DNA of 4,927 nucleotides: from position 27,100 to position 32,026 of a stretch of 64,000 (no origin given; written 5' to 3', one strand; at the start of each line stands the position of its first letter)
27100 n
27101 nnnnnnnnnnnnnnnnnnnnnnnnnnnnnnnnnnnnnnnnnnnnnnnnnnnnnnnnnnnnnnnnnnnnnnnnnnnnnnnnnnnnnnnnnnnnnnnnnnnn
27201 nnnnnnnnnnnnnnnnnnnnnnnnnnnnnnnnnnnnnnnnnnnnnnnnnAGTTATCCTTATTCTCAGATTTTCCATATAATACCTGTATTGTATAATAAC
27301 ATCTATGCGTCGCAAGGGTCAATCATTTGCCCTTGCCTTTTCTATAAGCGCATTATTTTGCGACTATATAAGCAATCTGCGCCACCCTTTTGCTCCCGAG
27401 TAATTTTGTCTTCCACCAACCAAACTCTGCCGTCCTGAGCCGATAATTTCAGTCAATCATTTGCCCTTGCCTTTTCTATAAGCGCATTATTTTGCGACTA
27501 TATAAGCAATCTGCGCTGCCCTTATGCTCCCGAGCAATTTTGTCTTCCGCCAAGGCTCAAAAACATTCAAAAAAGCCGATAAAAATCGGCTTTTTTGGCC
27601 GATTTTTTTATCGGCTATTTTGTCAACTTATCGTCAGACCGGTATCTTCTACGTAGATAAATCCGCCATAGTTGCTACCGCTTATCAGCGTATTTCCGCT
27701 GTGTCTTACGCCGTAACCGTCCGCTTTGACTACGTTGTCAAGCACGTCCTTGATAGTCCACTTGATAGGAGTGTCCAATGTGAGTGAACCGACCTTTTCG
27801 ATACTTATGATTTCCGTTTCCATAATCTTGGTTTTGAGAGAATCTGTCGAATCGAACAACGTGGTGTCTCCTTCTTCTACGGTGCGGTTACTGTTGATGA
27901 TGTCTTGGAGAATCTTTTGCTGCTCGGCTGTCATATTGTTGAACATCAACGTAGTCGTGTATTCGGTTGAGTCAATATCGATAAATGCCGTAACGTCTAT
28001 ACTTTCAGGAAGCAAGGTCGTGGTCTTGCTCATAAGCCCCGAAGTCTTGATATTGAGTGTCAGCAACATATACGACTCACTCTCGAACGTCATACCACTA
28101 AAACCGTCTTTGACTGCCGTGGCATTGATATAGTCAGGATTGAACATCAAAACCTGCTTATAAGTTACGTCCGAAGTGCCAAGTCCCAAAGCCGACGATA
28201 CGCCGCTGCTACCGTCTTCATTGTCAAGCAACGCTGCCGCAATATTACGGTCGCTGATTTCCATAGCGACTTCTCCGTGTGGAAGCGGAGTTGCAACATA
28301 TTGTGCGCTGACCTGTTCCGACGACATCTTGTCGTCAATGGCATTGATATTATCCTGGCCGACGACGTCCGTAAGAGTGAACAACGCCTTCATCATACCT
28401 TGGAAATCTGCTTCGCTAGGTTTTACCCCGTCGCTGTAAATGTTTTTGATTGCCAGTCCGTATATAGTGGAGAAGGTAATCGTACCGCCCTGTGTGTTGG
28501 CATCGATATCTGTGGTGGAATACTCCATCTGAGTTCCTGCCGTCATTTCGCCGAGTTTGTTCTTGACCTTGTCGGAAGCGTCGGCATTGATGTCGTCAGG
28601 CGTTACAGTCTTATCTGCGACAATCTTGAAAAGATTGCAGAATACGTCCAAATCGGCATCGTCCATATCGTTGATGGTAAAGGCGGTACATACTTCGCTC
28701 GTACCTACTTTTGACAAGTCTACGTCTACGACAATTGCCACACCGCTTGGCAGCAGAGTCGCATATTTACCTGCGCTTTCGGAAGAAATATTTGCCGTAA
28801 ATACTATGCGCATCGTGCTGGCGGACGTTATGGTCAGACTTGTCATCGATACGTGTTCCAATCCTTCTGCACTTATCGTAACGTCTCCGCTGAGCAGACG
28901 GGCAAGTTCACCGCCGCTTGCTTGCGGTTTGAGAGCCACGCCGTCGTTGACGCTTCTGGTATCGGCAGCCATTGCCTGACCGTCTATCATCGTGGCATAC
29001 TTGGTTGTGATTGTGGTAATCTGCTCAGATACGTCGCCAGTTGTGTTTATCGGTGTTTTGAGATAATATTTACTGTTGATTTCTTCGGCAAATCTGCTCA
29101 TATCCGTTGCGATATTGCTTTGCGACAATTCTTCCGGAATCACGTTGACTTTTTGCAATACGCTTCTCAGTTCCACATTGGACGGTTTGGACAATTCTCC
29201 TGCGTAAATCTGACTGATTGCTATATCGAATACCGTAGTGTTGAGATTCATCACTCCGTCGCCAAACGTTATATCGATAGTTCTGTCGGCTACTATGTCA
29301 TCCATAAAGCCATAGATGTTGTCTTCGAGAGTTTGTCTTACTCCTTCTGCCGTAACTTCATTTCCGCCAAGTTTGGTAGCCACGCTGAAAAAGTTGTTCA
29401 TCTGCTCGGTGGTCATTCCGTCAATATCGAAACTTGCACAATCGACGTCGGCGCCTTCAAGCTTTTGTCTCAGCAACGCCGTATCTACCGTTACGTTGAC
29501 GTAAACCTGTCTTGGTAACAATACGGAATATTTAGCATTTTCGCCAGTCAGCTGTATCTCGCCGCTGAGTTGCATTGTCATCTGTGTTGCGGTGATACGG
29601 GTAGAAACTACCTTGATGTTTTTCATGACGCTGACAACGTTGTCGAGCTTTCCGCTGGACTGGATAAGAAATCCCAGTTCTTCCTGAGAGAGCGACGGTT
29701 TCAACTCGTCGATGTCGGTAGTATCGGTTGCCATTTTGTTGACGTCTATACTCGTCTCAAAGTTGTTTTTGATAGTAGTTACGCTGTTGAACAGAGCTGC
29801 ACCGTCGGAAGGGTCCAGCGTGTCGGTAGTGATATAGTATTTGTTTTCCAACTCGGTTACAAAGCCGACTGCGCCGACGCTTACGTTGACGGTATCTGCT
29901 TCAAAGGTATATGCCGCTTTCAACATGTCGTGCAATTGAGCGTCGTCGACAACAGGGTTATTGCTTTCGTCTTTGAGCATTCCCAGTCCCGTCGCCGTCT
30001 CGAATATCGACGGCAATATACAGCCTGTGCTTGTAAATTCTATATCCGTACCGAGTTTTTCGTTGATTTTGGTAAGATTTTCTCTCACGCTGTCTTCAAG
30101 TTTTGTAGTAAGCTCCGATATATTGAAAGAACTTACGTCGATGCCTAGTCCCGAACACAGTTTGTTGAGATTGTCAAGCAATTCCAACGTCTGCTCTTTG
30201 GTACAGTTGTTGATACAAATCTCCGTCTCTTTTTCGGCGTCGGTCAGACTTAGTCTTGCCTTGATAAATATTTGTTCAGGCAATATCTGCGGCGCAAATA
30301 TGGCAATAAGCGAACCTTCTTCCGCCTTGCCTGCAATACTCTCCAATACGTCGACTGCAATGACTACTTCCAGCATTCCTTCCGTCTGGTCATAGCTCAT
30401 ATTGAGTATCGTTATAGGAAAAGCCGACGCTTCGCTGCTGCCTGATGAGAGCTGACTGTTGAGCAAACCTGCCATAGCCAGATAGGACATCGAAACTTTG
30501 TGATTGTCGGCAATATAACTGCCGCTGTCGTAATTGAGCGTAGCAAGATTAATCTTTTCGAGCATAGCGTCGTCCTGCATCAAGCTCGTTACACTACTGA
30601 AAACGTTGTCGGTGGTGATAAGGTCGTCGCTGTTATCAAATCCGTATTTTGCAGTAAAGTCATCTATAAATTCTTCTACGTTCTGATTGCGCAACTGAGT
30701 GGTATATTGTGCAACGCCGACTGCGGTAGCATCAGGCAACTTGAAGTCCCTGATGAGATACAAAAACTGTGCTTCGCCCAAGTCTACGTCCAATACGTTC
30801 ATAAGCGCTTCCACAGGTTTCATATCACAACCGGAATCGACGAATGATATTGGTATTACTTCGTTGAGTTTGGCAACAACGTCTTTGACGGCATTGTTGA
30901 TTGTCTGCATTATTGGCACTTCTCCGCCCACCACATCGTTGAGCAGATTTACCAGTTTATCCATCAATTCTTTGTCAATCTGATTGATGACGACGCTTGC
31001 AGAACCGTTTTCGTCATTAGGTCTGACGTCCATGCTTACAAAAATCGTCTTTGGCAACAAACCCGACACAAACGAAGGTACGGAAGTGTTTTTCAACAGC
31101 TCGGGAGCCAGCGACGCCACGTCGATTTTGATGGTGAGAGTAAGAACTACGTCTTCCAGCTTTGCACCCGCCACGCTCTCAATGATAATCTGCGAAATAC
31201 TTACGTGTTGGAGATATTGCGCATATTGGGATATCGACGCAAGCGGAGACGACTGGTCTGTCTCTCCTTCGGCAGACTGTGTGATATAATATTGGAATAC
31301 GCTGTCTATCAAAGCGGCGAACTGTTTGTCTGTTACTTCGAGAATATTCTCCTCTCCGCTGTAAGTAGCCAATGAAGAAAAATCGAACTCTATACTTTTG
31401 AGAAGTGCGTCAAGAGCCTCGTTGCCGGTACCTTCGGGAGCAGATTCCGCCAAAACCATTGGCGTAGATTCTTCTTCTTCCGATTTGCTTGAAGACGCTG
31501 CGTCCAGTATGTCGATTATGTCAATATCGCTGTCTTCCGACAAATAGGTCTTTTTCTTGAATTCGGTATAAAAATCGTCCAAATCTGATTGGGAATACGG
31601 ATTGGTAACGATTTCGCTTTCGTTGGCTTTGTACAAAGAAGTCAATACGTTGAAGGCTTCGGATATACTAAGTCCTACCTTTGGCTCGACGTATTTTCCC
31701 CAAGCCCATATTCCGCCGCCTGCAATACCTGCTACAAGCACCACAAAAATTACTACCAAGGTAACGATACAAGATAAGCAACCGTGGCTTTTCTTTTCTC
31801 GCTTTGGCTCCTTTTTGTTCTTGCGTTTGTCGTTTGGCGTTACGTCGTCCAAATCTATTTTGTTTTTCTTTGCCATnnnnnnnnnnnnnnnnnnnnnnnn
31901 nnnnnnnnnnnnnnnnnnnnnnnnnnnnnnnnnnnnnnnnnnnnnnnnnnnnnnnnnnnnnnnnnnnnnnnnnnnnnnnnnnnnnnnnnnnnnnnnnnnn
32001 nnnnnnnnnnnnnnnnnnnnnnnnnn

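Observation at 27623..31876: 1417-aa single-pass membrane protein built from five copies of an unrecognised ~200-230-aa module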

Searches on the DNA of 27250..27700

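Call 58: search_rna_families(source=window, start=27250, end=27700, threshold=evalue, max_evalue=1)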
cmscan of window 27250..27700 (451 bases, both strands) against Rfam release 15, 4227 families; matches with E-value up to 1: 15.
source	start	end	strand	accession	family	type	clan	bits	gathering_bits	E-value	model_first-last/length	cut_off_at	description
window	27581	27611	-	RF02064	STnc370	Gene; sRNA;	-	24.3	54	0.61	35-64/71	no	Enterobacterial sRNA STnc370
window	27482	27639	+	RF02579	tsr26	Gene; sRNA;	-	23.5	141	0.23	1-122/122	no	S. aureus tsr26 small RNA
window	27537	27599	+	RF00506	Thr_leader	Cis-reg; leader;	-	23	55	0.042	1-118/118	no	Threonine operon leader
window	27571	27618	-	RF04201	MIR7510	Gene; miRNA;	-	22.7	93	0.05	1-79/79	no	MIR7510 microRNA precursor family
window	27579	27635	-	RF02083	OrzO-P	Gene; antitoxin;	-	22.3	60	0.28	1-76/76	no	OrzO-P RNA antitoxin family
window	27555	27615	+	RF01480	rli52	Cis-reg;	-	22.3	70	0.5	1-95/95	no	Listeria sRNA rli52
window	27509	27602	+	RF02432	SpF25_sRNA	Gene; sRNA;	-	21.2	48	0.44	1-102/102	no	Streptococcus sRNA SpF25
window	27565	27625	-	RF04210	MIR8643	Gene; miRNA;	-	21.1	135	0.084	1-150/150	no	MIR8643 microRNA precursor family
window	27557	27609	+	RF02907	patAB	Cis-reg; leader;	-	21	92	0.63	1-57/57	no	patAB leader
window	27572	27621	-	RF02384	FasX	Gene; sRNA;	-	20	100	0.4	155-203/205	no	FasX small RNA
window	27571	27623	+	RF00057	RyhB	Gene; sRNA;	-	19.4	55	0.4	1-67/67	no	RyhB RNA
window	27570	27595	+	RF02891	AgrB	Gene; antisense;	-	19.4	40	0.8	55-81/84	no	ArsR-gov region gene B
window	27566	27631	-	RF00506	Thr_leader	Cis-reg; leader;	-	18.9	55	0.4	1-118/118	no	Threonine operon leader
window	27569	27627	-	RF01394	isrK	Gene; sRNA;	-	18.7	50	0.08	1-77/77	no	isrK Hfq binding RNA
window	27559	27634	-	RF00885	MIR821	Gene; miRNA;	-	17.1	249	0.68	1-275/275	no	MIR821 microRNA precursor family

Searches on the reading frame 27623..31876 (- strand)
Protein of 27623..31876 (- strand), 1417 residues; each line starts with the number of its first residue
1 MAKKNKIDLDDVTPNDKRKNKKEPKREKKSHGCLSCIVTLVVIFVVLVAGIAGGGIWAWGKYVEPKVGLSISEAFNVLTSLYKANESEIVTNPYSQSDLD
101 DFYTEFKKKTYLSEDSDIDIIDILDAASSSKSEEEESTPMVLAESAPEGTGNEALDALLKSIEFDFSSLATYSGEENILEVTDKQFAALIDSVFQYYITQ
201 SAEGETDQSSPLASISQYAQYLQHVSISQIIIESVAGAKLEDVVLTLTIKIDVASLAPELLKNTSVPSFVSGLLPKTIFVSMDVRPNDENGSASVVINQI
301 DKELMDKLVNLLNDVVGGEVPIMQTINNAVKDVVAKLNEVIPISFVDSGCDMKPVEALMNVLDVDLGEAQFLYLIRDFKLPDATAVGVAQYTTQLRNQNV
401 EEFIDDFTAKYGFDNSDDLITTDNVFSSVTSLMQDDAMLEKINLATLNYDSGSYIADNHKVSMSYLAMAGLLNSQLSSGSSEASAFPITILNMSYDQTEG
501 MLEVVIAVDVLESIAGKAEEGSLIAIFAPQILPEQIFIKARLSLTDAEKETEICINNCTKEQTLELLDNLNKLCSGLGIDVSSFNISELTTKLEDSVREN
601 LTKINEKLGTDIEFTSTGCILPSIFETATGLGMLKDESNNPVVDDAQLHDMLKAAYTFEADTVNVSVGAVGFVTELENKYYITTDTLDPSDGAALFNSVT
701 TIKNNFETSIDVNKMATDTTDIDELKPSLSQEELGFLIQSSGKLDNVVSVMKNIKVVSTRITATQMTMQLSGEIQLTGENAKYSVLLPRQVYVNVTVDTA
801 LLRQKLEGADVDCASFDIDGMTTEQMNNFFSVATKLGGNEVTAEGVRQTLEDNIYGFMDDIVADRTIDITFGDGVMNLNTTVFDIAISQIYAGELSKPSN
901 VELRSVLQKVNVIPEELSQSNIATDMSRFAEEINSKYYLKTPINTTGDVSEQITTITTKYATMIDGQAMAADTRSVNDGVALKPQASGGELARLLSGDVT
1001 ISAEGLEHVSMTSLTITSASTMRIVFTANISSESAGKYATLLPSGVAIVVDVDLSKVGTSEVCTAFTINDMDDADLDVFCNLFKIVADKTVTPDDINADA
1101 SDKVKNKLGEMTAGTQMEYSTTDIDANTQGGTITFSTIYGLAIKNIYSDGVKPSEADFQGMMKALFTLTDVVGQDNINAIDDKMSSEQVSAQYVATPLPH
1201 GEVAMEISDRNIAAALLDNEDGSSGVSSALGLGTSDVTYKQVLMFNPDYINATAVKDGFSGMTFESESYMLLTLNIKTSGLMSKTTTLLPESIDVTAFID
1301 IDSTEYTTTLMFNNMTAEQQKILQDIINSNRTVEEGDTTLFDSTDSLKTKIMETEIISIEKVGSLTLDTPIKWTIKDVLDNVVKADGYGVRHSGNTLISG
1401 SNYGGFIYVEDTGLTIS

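Call 3: search_protein_families(library=pfam, proteins=[window:27623-31876:-], max_evalue=1)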
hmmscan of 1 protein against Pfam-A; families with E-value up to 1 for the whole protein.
window:27623-31876:- (1417 aa): 4 families
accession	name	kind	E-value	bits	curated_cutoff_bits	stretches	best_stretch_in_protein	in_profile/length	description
PF17828.6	FAS_N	-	0.014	16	23.1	1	187-279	26-109/125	N-terminal domain in fatty acid synthase subunit beta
PF17093.10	PBP_N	-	0.057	13.9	30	1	25-75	74-124/138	Penicillin-binding protein N-terminus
PF22481.1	DUF6985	-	0.071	14.1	24.5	1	177-241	48-113/148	Domain of unknown function (DUF6985)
PF22806.1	M_C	-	0.11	13.3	27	0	698-737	57-96/99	Protein M, C-terminal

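Call 4: search_protein_families(library=ncbifam, proteins=[window:27623-31876:-], max_evalue=1)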
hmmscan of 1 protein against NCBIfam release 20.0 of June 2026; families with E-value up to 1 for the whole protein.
window:27623-31876:- (1417 aa): 0 families

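Call 5: search_solved_structures(query=window:27623-31876:-, max_evalue=1)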
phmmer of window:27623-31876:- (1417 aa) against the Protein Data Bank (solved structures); distinct sequences matched with E-value up to 1: 0.

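Call 8: find_homologous_proteins(query=window:27623-31876:-)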
Query window:27623-31876:- (1417 aa): 19 proteins with E <= 0.001 among 8000 candidates.
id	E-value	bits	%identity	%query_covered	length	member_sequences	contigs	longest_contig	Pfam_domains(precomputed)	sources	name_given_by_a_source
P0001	0.0e+0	3043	100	100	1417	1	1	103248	-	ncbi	ncbi:MAG: hypothetical protein ACI4MI_00205 [Christensenellales bacterium]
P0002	0.0e+0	2128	70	100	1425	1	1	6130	-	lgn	-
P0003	0.0e+0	2121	69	100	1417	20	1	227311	-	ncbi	ncbi:MAG: hypothetical protein ACI4MV_04055 [Christensenellales bacterium]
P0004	0.0e+0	2111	70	100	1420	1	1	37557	-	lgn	-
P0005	0.0e+0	2104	70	100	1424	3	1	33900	-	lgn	-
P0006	0.0e+0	2093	69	100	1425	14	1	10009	-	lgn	-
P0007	0.0e+0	2091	70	100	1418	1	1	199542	-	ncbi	ncbi:MAG: hypothetical protein ACI4M5_06365 [Christensenellales bacterium]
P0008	0.0e+0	2087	69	100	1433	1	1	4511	-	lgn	-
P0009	0.0e+0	2087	69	100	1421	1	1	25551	-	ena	-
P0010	0.0e+0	2086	69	100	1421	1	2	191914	-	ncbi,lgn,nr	ncbi:MAG: hypothetical protein PUG90_03540 [Clostridia bacterium]|nr:hypothetical protein [Clostridi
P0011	0.0e+0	2082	69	100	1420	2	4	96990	-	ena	-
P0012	0.0e+0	2077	69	100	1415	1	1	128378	-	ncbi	ncbi:MAG: hypothetical protein ACI4MO_00575 [Christensenellales bacterium]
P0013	0.0e+0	2071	69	100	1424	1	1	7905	-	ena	-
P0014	0.0e+0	2022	68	100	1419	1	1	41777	-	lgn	-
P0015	0.0e+0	1607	71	76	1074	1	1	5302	-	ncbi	ncbi:MAG: hypothetical protein ACI4MY_07705, partial [Christensenellales bacterium]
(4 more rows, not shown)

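Call 15: find_homologous_proteins(query=A1, max_evalue=0.01)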
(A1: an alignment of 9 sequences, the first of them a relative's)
Query A1 (9 sequences) (1417 aa, profile of the alignment): 18 proteins with E <= 0.01 among 8000 candidates.
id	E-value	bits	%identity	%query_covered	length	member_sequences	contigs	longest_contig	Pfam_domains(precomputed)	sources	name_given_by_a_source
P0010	0.0e+0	2389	69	100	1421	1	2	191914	-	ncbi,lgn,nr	ncbi:MAG: hypothetical protein PUG90_03540 [Clostridia bacterium]|nr:hypothetical protein [Clostridi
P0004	0.0e+0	2380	70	100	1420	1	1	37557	-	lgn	-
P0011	0.0e+0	2380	69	100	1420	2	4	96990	-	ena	-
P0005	0.0e+0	2375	70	100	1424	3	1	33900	-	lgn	-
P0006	0.0e+0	2363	69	100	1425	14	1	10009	-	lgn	-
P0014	0.0e+0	2356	68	100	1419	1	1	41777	-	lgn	-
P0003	0.0e+0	2352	69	100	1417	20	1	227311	-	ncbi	ncbi:MAG: hypothetical protein ACI4MV_04055 [Christensenellales bacterium]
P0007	0.0e+0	2346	70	100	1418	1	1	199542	-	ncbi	ncbi:MAG: hypothetical protein ACI4M5_06365 [Christensenellales bacterium]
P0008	0.0e+0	2326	69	100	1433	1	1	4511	-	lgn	-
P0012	0.0e+0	2310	69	100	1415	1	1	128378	-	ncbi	ncbi:MAG: hypothetical protein ACI4MO_00575 [Christensenellales bacterium]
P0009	0.0e+0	2285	69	100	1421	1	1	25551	-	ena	-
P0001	0.0e+0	2269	100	100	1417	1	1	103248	-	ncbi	ncbi:MAG: hypothetical protein ACI4MI_00205 [Christensenellales bacterium]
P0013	0.0e+0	2262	69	100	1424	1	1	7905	-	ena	-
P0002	0.0e+0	2249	70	100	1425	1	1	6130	-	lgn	-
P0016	0.0e+0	2040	46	100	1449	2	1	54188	-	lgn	-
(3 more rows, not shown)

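Call 37: find_related_loci(query=A1, collection=genome_contigs, flank=8000)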
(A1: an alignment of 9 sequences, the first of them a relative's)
Query A1 (1417 aa) in genome_contigs; peptide patterns used: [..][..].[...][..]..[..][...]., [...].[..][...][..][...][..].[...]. (x = any residue, [..] = any of these).
89 stretches matched a pattern; 37 encode a relative of the query (tblastn E <= 1e-3); 37 distinct loci.
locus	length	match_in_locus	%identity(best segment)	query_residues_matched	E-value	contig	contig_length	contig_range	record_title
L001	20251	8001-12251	69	1-1417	0e+0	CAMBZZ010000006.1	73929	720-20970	MAG: uncultured Clostridia bacterium isolate SRR17382103_bin.29_metaWRAP_v1.3_MAG genome assembly, contig: ERZ10544652.1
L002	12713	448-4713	68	1-1410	0e+0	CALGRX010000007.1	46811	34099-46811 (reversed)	MAG TPA_asm: uncultured Clostridia bacterium isolate SRR6425761_bin.135_CONCOCT_v1.1_MAG genome assembly, contig: ERZ176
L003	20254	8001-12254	70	1-1417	0e+0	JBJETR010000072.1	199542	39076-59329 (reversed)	MAG: Christensenellales bacterium isolate LOHA21_bin.035 NODE_9_length_199542_cov_14.757237, whole genome shotgun sequen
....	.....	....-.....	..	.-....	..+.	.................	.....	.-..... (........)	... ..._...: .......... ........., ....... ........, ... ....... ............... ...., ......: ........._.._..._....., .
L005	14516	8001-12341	45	1-1412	0e+0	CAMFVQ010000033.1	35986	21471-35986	MAG: uncultured Clostridia bacterium isolate SRR12203225_bin.2_metaWRAP_v1.3_MAG genome assembly, contig: ERZ10551856.14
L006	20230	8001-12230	69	1-1410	0e+0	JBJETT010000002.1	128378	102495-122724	MAG: Christensenellales bacterium isolate SARD02_bin.019 NODE_24_length_128378_cov_24.920887, whole genome shotgun seque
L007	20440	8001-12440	29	6-1377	2e-179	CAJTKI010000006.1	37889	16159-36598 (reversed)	MAG TPA_asm: uncultured Christensenella sp. isolate MGBC101980 genome assembly, contig: MGBC101980.6, whole genome shotg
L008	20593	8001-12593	27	1-1396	3e-136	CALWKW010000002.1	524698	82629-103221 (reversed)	MAG: uncultured Christensenellaceae bacterium isolate BRZ_MM__bin39 genome assembly, contig: BRZ_MM__NODE_3_length_52469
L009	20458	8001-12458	27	43-1358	5e-132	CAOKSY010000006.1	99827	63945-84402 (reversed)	MAG TPA_asm: uncultured Clostridia bacterium isolate SRR15604549_bin.11_metawrap_v1.3_MAG genome assembly, contig: NODE.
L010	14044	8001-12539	27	1-1338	2e-126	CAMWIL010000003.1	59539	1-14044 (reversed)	MAG TPA_asm: uncultured Clostridia bacterium isolate SRR14411269_bin.10_metawrap_v1.3_MAG genome assembly, contig: NODE.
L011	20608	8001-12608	25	1-1379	2e-121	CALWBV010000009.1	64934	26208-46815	MAG: uncultured Christensenellaceae bacterium isolate BRZ_KS__bin91 genome assembly, contig: BRZ_KS__NODE_592_length_649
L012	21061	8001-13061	31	49-1357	1e-114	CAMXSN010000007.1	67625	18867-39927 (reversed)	MAG TPA_asm: uncultured Clostridia bacterium isolate SRR14920976_bin.7_metawrap_v1.3_MAG genome assembly, contig: NODE.3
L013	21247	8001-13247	29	19-1367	4e-114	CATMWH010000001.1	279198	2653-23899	MAG TPA_asm: uncultured Christensenella sp. isolate MGG29822_1678865761 genome assembly, contig: shHF8_23, whole genome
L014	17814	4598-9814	29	25-1367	5e-108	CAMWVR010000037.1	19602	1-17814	MAG TPA_asm: uncultured Clostridia bacterium isolate SRR14411288_bin.13_metawrap_v1.3_MAG genome assembly, contig: NODE.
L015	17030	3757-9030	28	18-1367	1e-106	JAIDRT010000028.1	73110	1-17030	MAG: Clostridia bacterium isolate SC0362_comb_6 SC0362_comb_6_contig_28, whole genome shotgun sequence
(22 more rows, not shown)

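Call 45: search_protein_families(library=phrogs, proteins=[window:27623-31876:-], max_evalue=0.1)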
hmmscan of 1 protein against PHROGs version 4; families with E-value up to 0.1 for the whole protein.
window:27623-31876:- (1417 aa): 0 families

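Call 77: search_protein_families(library=padloc, proteins=[window:27623-31876:-], max_evalue=0.1)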
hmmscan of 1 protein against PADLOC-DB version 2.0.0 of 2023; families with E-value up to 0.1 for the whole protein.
window:27623-31876:- (1417 aa): 1 family
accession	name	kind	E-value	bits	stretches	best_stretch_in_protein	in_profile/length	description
PDLC01664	Cas12c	-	0.0049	12.7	1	294-384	809-891/1163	Cas12c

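Call 79: find_related_loci(query=A1, collection=viral_contigs, flank=3000)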
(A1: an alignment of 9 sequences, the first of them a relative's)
Query A1 (1417 aa) in viral_contigs; peptide patterns used: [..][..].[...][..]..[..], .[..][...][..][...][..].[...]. (x = any residue, [..] = any of these).
303 stretches matched a pattern, but none encodes a relative of the query by tblastn (E <= 1e-3).

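Call 83: find_encoding_contigs(protein=P0001, flank=3000, max_places=3)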
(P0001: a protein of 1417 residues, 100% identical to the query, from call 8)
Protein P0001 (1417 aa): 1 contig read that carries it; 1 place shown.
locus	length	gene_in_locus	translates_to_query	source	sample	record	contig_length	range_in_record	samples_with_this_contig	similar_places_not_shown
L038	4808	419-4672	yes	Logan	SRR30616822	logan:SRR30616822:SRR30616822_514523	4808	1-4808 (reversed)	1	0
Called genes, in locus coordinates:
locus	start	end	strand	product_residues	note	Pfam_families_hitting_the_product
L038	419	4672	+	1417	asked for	-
